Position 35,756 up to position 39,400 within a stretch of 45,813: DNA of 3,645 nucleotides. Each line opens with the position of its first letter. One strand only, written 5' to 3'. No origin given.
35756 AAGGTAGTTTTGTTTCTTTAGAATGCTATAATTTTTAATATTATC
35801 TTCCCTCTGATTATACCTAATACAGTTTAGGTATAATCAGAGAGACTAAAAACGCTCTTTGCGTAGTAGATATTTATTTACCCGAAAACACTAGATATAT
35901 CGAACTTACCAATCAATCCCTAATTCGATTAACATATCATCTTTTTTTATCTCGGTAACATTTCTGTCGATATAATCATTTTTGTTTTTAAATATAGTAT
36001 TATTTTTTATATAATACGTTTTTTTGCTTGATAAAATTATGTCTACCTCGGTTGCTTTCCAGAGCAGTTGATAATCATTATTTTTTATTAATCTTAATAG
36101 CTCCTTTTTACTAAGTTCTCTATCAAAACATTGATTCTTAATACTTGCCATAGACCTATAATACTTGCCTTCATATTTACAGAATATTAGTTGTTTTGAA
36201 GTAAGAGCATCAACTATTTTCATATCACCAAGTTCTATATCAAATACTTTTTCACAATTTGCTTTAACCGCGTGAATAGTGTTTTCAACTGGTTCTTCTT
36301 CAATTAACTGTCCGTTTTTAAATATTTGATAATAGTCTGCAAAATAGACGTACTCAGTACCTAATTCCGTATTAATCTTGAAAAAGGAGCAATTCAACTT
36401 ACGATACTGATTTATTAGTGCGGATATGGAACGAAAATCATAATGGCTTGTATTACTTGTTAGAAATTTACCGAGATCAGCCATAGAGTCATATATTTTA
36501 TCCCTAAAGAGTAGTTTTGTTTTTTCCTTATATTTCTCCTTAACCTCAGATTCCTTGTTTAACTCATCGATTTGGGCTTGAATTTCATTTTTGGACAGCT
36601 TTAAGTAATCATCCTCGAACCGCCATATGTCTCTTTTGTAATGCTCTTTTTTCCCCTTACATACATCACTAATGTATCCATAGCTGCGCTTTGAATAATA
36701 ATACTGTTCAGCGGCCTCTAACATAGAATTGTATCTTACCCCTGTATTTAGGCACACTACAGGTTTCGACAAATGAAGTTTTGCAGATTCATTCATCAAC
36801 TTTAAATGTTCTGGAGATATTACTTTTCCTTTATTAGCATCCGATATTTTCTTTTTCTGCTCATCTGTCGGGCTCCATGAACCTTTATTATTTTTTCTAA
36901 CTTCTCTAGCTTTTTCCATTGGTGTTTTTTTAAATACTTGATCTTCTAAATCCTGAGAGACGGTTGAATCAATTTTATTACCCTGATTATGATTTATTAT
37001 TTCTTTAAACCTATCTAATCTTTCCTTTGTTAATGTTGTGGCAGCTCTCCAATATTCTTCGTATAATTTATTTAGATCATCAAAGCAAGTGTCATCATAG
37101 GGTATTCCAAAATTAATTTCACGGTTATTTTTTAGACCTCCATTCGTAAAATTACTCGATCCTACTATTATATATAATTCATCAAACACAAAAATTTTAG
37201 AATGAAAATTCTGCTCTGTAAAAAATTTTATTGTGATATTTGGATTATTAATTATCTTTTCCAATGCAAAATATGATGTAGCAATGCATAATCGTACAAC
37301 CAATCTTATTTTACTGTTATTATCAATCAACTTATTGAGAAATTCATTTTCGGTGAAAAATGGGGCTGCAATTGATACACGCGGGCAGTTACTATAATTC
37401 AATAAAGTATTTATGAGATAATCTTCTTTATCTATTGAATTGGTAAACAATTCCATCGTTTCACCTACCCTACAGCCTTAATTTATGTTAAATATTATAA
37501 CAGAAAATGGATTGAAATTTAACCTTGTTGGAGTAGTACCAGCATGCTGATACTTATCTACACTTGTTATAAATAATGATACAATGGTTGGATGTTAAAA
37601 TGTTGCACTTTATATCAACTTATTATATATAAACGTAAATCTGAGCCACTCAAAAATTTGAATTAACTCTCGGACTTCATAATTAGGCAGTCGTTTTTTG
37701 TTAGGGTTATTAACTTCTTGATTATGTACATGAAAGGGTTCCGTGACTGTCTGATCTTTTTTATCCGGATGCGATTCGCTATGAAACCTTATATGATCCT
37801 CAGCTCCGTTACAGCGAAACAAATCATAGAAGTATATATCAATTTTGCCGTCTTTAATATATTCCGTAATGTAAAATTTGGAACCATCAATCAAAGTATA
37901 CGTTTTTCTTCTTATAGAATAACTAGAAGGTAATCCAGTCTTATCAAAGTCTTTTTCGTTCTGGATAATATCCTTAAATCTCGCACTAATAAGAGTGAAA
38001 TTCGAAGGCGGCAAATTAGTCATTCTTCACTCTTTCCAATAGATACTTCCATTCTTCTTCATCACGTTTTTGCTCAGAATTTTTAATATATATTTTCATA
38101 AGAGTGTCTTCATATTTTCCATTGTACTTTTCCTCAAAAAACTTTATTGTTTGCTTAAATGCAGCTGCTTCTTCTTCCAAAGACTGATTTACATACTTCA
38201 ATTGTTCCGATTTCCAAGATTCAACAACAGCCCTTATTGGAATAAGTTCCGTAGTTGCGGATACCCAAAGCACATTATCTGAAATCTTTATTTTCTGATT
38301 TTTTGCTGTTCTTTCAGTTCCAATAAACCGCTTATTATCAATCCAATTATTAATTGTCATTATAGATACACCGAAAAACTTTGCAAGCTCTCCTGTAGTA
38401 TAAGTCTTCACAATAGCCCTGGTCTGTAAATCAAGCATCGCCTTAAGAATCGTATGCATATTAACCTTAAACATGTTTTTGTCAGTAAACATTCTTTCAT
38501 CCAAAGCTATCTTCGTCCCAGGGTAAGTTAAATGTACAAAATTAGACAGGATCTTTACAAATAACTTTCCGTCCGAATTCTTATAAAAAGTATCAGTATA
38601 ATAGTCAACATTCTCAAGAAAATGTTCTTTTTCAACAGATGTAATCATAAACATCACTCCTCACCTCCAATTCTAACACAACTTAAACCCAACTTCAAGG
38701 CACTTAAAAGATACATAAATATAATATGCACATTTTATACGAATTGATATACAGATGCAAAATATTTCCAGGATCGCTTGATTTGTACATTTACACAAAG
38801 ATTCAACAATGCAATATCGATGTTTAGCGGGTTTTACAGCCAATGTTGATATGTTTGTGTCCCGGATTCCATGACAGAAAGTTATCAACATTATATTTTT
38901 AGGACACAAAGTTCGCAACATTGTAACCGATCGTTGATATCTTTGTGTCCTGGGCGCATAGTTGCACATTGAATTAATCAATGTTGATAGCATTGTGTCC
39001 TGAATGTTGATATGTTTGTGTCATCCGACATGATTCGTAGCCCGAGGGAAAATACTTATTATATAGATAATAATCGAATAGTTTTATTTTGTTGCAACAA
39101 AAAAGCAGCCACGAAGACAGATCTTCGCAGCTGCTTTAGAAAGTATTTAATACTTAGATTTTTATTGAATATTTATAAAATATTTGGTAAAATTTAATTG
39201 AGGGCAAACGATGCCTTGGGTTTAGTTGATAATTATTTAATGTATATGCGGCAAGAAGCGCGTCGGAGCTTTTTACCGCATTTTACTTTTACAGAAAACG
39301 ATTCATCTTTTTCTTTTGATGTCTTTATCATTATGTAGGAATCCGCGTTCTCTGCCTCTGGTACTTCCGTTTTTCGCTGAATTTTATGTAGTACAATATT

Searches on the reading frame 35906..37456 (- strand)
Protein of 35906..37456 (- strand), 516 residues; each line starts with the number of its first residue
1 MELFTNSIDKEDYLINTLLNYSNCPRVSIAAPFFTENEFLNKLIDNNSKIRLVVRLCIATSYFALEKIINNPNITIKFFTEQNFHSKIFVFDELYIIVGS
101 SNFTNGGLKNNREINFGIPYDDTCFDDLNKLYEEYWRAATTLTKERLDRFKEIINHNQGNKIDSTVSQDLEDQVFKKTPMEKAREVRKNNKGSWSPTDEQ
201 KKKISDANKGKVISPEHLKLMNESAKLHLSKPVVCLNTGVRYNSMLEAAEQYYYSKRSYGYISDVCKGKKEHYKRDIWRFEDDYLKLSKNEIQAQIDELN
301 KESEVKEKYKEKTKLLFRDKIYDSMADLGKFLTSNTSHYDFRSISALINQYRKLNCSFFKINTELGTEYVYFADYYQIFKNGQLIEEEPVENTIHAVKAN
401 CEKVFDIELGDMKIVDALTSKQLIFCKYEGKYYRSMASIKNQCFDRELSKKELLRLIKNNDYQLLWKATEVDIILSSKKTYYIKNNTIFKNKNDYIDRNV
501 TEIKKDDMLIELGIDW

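Call 13: search_protein_families(library=pfam, proteins=[window:35906-37456:-], max_evalue=0.001)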
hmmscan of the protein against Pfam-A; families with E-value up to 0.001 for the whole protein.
window:35906-37456:- (516 aa): 2 families
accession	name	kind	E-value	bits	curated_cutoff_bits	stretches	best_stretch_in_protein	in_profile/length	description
PF13091.12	PLDc_2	-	2.6e-11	43.9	27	1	26-136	11-132/132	PLD-like domain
PF00614.28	PLDc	-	9e-05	22.8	21.9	1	85-106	6-27/28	Phospholipase D Active site motif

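Call 78: search_protein_families(library=ncbifam, proteins=[window:35906-37456:-], max_evalue=0.001)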
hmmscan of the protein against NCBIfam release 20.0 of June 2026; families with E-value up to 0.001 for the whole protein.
window:35906-37456:- (516 aa): 1 family
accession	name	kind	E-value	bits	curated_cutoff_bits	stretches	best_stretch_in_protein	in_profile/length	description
NF041068.1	DpdK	equivalog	9.9e-07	28.5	100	1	37-113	68-145/167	phospholipase D-like domain-containing protein DpdK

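Call 79: search_protein_families(library=padloc, proteins=[window:35906-37456:-], max_evalue=0.001)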
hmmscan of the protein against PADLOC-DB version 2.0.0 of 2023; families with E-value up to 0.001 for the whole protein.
window:35906-37456:- (516 aa): 5 families
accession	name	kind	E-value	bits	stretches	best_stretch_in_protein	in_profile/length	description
PDLC02614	DrmC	-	8.2e-10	36.7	1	40-118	53-135/153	DrmC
PDLC02901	DpdK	-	3e-06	25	1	38-113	72-147/173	DpdK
PDLC02599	DrmC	-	0.00033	17.7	1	81-154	82-155/387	DrmC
PDLC03829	ZacB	-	0.00093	16.2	0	81-150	294-357/586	-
PDLC02587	DrmC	-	0.00099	16.2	0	77-122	198-241/267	DrmC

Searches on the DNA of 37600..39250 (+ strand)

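Call 85: search_dna_similar(query=window:37600-39250:+, collection=plasmids, mode=distant, max_rows=8)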
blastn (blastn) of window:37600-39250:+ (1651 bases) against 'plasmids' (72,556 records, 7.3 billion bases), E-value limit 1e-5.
No match.

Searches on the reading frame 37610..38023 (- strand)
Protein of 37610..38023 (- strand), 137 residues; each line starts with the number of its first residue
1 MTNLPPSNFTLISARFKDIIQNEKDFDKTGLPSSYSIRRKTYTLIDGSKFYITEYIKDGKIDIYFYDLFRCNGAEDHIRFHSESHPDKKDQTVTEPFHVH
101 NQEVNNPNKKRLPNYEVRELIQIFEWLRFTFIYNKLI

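Call 13: search_protein_families(library=pfam, proteins=[window:37610-38023:-], max_evalue=0.001)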
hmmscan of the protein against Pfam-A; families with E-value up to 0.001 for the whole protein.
window:37610-38023:- (137 aa): 1 family
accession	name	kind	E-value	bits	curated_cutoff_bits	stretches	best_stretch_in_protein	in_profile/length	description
PF20126.4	TumE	-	6.8e-07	29.6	23.4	1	43-125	2-77/81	Toxin TumE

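Call 79: search_protein_families(library=padloc, proteins=[window:37610-38023:-], max_evalue=0.001)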
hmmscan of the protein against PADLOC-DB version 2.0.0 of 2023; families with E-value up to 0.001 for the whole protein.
window:37610-38023:- (137 aa): 0 families

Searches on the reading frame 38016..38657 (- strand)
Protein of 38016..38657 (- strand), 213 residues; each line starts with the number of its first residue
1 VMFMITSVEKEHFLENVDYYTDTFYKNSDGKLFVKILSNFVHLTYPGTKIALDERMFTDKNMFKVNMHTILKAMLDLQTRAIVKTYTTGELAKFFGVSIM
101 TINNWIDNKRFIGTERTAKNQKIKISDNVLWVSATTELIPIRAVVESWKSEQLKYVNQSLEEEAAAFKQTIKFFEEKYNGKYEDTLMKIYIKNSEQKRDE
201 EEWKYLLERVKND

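Call 13: search_protein_families(library=pfam, proteins=[window:38016-38657:-], max_evalue=0.001)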
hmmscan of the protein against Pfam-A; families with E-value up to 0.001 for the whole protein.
window:38016-38657:- (213 aa): 1 family
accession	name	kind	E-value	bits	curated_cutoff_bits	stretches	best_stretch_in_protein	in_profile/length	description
PF12728.13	HTH_17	-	0.00084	20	27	0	86-125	2-38/51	Helix-turn-helix domain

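Call 78: search_protein_families(library=ncbifam, proteins=[window:38016-38657:-], max_evalue=0.001)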
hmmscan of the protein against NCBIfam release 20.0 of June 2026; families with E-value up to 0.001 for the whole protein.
window:38016-38657:- (213 aa): 0 families

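Call 79: search_protein_families(library=padloc, proteins=[window:38016-38657:-], max_evalue=0.001)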
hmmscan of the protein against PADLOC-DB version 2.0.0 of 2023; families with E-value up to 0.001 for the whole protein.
window:38016-38657:- (213 aa): 1 family
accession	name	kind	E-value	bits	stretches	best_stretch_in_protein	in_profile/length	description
PDLC04133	mad1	-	1.9e-05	22.9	1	84-113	4-33/60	mads_1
